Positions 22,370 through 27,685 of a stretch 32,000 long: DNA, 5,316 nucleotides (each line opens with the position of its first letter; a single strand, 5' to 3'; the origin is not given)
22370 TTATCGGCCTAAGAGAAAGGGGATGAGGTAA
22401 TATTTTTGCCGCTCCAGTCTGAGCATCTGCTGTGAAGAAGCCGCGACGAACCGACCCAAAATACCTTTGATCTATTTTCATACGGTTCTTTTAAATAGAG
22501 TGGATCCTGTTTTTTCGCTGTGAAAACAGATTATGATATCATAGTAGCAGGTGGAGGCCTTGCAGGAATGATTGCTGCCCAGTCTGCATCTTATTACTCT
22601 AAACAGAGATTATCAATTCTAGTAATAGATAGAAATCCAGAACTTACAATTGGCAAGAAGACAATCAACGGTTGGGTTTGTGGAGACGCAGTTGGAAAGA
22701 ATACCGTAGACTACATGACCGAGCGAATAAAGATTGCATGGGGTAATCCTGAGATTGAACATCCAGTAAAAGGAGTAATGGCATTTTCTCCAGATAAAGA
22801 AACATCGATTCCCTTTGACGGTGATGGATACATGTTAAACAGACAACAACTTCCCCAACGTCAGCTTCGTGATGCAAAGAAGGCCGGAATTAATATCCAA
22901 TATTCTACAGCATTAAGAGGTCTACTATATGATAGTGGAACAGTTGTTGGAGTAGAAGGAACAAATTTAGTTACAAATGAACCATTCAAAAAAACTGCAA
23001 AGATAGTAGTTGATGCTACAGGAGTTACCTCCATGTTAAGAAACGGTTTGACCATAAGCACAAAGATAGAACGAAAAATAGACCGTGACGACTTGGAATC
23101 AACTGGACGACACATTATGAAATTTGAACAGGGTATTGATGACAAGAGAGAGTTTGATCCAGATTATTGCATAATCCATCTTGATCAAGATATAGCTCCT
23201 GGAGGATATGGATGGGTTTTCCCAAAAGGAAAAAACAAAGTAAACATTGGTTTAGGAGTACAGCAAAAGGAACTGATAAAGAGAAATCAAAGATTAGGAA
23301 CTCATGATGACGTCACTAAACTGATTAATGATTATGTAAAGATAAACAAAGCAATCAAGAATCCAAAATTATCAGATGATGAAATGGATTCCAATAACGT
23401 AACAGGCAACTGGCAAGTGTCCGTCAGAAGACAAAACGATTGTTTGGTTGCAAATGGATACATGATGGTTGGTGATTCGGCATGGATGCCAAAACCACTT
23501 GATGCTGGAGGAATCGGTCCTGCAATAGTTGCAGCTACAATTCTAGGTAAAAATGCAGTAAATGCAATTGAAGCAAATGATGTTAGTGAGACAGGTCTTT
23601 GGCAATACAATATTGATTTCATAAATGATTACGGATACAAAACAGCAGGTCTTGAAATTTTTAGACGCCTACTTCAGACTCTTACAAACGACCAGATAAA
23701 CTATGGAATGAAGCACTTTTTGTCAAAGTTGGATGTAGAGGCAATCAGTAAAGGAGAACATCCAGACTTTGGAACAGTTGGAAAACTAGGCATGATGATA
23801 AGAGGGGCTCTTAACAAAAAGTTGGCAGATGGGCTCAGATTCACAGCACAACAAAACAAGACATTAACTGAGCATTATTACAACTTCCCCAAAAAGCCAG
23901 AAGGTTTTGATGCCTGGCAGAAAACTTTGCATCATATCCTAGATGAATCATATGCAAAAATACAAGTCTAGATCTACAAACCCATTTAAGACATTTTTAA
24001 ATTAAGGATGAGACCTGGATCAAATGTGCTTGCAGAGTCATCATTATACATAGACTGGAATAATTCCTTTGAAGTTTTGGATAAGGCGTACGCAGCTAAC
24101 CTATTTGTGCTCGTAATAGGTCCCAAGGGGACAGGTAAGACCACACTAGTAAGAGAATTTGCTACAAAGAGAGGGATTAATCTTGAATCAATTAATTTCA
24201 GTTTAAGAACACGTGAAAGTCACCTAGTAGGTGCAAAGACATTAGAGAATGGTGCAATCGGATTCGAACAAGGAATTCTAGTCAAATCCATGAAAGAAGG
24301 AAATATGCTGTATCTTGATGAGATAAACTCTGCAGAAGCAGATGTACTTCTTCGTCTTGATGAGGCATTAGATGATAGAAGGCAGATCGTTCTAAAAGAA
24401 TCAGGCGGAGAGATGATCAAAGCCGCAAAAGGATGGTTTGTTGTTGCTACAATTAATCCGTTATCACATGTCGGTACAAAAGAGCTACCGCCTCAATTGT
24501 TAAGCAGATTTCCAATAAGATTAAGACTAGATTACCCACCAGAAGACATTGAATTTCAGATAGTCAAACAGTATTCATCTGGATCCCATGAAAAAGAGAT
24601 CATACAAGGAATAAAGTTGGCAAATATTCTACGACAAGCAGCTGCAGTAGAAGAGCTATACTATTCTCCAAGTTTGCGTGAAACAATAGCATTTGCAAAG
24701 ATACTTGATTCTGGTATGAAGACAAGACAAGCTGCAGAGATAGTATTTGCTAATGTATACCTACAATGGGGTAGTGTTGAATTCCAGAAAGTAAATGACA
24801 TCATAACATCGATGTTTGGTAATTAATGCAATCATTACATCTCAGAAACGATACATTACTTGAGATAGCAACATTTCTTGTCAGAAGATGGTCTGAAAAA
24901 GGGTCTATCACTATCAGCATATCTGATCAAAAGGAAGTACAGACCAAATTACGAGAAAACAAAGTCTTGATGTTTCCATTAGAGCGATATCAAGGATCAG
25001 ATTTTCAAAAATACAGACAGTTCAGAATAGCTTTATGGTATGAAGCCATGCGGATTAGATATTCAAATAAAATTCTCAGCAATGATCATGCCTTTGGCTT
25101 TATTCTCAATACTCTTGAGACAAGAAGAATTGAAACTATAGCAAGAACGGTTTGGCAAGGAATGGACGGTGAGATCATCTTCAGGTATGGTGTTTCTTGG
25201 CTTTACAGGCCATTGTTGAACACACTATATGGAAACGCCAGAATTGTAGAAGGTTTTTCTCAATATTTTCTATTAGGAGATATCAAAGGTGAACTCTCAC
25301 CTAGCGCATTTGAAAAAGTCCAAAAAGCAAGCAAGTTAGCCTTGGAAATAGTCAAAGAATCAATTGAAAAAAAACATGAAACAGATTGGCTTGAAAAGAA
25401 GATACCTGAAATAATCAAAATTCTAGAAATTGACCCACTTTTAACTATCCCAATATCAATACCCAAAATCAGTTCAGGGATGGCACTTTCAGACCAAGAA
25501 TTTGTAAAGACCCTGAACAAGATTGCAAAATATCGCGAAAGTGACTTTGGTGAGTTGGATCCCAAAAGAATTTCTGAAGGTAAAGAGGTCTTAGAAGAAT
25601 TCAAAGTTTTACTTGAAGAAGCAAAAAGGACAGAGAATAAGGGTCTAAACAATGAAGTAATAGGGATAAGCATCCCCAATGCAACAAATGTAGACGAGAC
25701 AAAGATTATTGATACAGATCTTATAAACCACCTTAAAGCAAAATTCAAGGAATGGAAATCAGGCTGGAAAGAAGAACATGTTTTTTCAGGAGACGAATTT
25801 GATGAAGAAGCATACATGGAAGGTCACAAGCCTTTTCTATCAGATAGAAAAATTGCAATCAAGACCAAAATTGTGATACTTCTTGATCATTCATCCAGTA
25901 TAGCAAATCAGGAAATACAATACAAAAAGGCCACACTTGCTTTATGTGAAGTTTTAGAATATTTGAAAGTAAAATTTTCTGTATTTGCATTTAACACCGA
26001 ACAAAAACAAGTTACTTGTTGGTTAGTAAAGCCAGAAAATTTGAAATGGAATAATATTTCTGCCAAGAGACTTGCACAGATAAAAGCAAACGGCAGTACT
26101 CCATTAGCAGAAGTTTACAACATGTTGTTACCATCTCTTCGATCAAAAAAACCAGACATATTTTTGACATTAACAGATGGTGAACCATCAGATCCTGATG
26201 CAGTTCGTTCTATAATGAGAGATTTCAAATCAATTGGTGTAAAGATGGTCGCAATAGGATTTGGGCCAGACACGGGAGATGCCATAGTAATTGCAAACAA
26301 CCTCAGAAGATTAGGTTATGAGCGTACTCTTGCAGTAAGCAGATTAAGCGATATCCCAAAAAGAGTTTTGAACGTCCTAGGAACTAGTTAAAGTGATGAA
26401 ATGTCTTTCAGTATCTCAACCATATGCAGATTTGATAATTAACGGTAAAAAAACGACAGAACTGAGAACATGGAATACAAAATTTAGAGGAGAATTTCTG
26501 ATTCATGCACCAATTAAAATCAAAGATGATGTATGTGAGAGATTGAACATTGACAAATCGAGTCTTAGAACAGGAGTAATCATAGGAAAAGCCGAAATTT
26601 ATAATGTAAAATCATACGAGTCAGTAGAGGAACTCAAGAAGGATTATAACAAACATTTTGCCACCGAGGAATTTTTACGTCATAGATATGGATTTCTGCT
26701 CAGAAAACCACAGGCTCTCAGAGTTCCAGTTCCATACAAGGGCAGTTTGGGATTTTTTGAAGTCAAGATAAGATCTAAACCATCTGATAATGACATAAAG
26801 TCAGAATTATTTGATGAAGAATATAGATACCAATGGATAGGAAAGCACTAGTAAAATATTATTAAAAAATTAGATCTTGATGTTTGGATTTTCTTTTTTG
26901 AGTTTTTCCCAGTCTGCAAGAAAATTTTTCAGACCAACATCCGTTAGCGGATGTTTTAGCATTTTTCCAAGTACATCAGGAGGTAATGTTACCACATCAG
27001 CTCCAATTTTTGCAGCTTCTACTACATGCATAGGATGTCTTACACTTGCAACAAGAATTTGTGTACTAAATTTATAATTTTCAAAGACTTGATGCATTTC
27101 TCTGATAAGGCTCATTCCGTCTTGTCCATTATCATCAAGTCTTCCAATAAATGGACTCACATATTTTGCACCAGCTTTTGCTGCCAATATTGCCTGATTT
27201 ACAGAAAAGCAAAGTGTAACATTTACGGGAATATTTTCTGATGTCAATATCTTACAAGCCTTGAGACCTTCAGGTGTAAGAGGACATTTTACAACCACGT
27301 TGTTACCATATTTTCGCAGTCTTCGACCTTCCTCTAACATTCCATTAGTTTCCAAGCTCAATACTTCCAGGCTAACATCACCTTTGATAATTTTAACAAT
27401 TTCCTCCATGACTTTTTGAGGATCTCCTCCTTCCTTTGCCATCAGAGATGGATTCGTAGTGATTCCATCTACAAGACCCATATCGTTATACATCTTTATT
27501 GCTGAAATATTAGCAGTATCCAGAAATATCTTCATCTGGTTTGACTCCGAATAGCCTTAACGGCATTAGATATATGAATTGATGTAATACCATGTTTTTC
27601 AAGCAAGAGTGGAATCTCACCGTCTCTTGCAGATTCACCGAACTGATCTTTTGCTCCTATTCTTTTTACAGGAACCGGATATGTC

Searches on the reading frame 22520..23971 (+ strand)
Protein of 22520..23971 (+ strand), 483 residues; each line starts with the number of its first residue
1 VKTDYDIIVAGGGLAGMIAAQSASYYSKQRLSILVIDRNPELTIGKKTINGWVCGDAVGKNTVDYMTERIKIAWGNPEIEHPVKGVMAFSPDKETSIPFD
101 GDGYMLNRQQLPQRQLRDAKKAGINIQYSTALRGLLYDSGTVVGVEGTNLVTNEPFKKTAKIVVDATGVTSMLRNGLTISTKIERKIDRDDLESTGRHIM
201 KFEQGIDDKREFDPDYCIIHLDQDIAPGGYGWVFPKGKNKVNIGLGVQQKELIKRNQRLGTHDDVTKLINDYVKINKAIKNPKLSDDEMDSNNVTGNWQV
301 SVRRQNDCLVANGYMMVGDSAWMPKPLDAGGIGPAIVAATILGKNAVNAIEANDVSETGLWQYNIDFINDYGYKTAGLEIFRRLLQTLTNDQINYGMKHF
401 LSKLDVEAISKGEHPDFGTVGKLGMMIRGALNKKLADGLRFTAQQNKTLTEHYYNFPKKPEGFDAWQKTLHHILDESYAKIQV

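Call 69: search_protein_families(library=pfam, proteins=[window:22520-23971:+], max_evalue=0.001)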
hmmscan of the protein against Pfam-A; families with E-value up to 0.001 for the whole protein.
window:22520-23971:+ (483 aa): 4 families
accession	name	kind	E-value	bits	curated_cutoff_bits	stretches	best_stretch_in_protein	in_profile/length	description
PF22578.2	GGR_cat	-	6.9e-17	61.5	27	1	210-256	13-58/88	Geranylgeranyl reductase catalytic domain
PF00890.30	FAD_binding_2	-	6.3e-07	29.4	20.4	0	107-171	140-205/414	FAD binding domain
PF01266.30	DAO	-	2e-05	24.7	27.9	0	101-172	141-207/353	FAD dependent oxidoreductase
PF12831.13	FAD_oxidored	-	4.6e-05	23.3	27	1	6-170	1-147/416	FAD dependent oxidoreductase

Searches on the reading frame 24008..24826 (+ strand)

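Call 69: search_protein_families(library=pfam, proteins=[window:24008-24826:+], max_evalue=0.001)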
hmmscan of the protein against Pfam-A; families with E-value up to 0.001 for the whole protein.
window:24008-24826:+ (272 aa): 9 families
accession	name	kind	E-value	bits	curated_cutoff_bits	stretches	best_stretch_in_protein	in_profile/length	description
PF07728.20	AAA_5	-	3.6e-24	85.8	22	1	34-168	2-139/139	AAA domain (dynein-related subfamily)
PF07726.17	AAA_3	-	8.6e-12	45.5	27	1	34-168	2-129/131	ATPase family associated with various cellular activities (AAA)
PF00004.35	AAA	-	1.1e-07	32.7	21.2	1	34-175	1-130/131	ATPase family associated with various cellular activities (AAA)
PF13173.12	AAA_14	-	6.2e-07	29.9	27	1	33-136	4-102/129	AAA domain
PF20030.5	bpMoxR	-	9.8e-07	28.5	27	1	13-179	13-171/205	MoxR domain in the MoxR-vWA-beta-propeller ternary systems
PF13191.12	AAA_16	-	3.7e-05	24.7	32.6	1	32-53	25-46/167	AAA ATPase domain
PF12775.13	AAA_7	-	7.2e-05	22.8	25.8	1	23-112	25-115/181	P-loop containing dynein motor region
PF00158.32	Sigma54_activat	-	7.5e-05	22.9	20.2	1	19-153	10-146/168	Sigma-54 interaction domain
PF13401.12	AAA_22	-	0.0007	20.3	27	0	32-55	6-29/130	AAA domain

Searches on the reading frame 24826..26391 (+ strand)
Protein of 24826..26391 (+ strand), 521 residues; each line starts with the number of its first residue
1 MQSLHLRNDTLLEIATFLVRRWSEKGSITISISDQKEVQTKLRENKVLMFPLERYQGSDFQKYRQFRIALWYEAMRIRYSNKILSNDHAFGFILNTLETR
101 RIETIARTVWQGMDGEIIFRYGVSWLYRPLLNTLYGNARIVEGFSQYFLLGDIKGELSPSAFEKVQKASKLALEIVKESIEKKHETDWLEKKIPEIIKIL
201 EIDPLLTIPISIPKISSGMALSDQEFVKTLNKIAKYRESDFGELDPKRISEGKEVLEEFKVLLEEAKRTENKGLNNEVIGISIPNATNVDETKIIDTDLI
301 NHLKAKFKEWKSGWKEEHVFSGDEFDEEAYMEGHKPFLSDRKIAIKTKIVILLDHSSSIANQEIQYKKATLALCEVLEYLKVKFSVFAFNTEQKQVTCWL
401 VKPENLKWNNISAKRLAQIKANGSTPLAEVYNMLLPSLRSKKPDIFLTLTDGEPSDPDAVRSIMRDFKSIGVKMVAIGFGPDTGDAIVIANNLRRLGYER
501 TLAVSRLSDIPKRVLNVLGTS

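Call 69: search_protein_families(library=pfam, proteins=[window:24826-26391:+], max_evalue=0.001)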
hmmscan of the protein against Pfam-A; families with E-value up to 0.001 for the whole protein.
window:24826-26391:+ (521 aa): 1 family
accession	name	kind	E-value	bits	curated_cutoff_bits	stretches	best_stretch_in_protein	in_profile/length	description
PF00092.34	VWA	-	1e-07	32.8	23.8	1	349-485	2-145/174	von Willebrand factor type A domain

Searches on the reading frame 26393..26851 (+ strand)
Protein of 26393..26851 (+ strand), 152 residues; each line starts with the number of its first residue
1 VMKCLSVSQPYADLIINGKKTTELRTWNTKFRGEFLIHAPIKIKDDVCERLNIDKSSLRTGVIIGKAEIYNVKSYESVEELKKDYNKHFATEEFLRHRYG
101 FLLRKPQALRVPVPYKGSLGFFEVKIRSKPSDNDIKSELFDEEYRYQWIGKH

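Call 69: search_protein_families(library=pfam, proteins=[window:26393-26851:+], max_evalue=0.001)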
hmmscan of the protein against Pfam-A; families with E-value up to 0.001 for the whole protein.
window:26393-26851:+ (152 aa): 1 family
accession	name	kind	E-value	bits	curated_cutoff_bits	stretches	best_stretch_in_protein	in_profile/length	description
PF04266.20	ASCH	-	1.3e-10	42.4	21.2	1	5-87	1-67/103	ASCH domain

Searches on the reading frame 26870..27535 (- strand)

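Call 69: search_protein_families(library=pfam, proteins=[window:26870-27535:-], max_evalue=0.001)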
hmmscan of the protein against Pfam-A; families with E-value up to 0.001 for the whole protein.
window:26870-27535:- (221 aa): 1 family
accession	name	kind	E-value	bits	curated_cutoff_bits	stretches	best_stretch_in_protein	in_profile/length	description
PF00923.25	TAL_FSA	-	1.2e-64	218.9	27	1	3-215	1-284/285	Transaldolase/Fructose-6-phosphate aldolase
